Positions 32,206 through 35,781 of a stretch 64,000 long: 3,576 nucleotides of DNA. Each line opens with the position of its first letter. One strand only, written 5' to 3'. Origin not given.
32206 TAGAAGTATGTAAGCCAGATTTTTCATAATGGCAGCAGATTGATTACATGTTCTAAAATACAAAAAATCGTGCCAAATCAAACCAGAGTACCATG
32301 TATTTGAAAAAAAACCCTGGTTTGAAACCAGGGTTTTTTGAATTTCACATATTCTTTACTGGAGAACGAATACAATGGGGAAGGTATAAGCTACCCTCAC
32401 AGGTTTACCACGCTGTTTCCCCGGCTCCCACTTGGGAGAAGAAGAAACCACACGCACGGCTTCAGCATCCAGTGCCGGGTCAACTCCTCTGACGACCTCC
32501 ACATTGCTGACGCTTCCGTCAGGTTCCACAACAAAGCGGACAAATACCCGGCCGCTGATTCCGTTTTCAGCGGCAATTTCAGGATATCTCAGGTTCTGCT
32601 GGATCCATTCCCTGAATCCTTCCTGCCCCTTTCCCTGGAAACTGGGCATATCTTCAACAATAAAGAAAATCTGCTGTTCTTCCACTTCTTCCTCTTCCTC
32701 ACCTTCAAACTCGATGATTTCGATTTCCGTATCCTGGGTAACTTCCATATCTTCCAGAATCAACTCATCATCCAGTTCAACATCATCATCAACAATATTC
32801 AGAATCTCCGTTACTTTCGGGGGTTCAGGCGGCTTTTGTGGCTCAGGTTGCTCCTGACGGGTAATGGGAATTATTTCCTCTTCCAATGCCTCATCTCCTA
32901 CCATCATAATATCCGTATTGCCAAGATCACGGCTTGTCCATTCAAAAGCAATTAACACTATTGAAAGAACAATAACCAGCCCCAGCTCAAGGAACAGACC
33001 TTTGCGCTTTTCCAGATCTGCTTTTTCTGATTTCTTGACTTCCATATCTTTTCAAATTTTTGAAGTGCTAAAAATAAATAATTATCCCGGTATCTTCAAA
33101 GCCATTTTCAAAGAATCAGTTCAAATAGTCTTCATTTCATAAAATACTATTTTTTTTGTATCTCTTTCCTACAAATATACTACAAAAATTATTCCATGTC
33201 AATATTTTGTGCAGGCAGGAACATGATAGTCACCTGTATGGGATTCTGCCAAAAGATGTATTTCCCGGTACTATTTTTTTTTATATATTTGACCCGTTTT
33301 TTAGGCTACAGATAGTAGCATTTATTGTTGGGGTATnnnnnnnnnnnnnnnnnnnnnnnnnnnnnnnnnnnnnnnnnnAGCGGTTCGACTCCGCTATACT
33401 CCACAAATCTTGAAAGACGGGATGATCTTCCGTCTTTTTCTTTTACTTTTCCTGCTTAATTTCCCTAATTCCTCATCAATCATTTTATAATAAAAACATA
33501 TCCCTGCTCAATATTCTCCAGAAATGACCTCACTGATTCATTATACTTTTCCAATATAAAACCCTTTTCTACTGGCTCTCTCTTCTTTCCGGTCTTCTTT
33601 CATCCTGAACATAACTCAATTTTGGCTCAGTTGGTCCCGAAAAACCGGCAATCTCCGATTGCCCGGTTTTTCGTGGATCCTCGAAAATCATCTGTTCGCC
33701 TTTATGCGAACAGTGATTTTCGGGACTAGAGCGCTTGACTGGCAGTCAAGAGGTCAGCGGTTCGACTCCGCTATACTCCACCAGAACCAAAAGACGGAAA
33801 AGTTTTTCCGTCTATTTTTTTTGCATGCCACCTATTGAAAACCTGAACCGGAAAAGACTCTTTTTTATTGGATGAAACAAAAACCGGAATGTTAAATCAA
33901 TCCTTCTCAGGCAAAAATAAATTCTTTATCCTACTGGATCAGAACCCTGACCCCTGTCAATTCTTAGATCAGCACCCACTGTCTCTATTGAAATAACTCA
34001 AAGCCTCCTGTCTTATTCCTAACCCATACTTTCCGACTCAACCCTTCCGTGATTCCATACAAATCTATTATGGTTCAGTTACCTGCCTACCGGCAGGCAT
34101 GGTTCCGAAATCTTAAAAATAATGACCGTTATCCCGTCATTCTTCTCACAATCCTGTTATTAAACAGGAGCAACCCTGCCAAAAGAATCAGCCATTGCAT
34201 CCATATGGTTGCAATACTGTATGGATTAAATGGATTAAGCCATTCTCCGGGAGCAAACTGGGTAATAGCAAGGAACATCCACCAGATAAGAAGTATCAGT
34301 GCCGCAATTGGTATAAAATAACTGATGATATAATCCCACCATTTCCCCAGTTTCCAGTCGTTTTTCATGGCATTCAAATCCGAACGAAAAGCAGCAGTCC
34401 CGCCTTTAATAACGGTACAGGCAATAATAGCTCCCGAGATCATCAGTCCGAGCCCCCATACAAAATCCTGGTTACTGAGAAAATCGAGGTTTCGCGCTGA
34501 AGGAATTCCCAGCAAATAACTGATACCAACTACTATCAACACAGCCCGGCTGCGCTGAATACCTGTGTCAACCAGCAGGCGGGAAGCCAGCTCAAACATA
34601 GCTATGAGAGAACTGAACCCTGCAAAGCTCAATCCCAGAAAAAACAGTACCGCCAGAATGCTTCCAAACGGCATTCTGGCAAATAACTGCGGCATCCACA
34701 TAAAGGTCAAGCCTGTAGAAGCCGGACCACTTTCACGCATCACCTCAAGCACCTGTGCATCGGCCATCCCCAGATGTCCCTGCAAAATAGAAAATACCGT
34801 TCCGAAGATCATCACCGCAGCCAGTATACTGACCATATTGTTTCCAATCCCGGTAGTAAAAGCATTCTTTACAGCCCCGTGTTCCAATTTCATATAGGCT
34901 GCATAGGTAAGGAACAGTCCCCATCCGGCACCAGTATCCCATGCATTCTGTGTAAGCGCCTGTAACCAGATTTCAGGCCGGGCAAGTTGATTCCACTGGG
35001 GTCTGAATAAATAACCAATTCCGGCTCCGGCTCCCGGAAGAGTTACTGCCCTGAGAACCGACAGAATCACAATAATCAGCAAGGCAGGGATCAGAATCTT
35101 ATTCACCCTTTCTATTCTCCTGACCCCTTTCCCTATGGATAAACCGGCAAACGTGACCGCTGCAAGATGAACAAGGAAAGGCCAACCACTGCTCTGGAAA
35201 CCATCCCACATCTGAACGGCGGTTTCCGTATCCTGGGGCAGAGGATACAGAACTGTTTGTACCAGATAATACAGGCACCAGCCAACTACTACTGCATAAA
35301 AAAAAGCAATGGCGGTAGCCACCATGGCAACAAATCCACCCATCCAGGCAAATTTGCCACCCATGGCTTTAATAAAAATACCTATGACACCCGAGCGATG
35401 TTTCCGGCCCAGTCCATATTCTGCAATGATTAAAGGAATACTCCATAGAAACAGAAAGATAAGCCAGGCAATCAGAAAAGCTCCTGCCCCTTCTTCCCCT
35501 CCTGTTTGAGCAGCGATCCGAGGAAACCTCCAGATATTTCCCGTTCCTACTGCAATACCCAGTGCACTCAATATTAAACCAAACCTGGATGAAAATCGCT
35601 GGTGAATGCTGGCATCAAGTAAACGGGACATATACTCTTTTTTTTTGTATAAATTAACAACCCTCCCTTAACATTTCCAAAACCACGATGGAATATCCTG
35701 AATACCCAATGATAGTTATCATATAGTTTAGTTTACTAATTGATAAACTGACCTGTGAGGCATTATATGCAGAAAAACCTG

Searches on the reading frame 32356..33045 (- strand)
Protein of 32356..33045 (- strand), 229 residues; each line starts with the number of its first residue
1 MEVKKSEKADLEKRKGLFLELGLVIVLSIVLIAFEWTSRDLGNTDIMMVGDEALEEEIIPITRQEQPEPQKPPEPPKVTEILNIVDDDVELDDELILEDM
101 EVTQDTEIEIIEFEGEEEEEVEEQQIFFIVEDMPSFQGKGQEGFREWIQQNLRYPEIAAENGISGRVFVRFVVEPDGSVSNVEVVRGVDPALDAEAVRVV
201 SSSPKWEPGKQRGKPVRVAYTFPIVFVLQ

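Call 62: search_protein_families(library=pfam, proteins=[window:32356-33045:-], max_evalue=0.0001)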
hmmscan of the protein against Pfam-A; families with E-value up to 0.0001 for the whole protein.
window:32356-33045:- (229 aa): 1 family
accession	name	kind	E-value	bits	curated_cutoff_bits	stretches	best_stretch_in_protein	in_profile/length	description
PF03544.19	TonB_C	-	2.3e-23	82.9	24.6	1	151-228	2-79/79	Gram-negative bacterial TonB protein C-terminal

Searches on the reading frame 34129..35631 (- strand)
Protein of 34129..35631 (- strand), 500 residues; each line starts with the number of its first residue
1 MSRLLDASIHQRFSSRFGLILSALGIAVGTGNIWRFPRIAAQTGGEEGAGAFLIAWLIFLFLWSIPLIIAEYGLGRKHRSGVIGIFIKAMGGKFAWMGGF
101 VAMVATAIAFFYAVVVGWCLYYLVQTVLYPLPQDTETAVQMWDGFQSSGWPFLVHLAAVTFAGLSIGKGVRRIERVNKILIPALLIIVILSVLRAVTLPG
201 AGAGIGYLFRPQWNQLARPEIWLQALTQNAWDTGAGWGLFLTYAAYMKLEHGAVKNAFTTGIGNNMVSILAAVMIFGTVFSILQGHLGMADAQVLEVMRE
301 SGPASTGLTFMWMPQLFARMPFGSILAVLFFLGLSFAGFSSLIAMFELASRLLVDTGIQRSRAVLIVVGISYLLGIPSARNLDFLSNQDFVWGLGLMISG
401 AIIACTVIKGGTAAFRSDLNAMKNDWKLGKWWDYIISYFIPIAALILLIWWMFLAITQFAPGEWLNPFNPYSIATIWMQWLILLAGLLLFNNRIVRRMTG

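Call 62: search_protein_families(library=pfam, proteins=[window:34129-35631:-], max_evalue=0.0001)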
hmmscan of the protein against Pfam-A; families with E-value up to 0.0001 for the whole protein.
window:34129-35631:- (500 aa): 1 family
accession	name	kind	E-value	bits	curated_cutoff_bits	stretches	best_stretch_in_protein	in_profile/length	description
PF00209.24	SNF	-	9e-58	196.7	27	2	150-489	178-512/524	Sodium:neurotransmitter symporter family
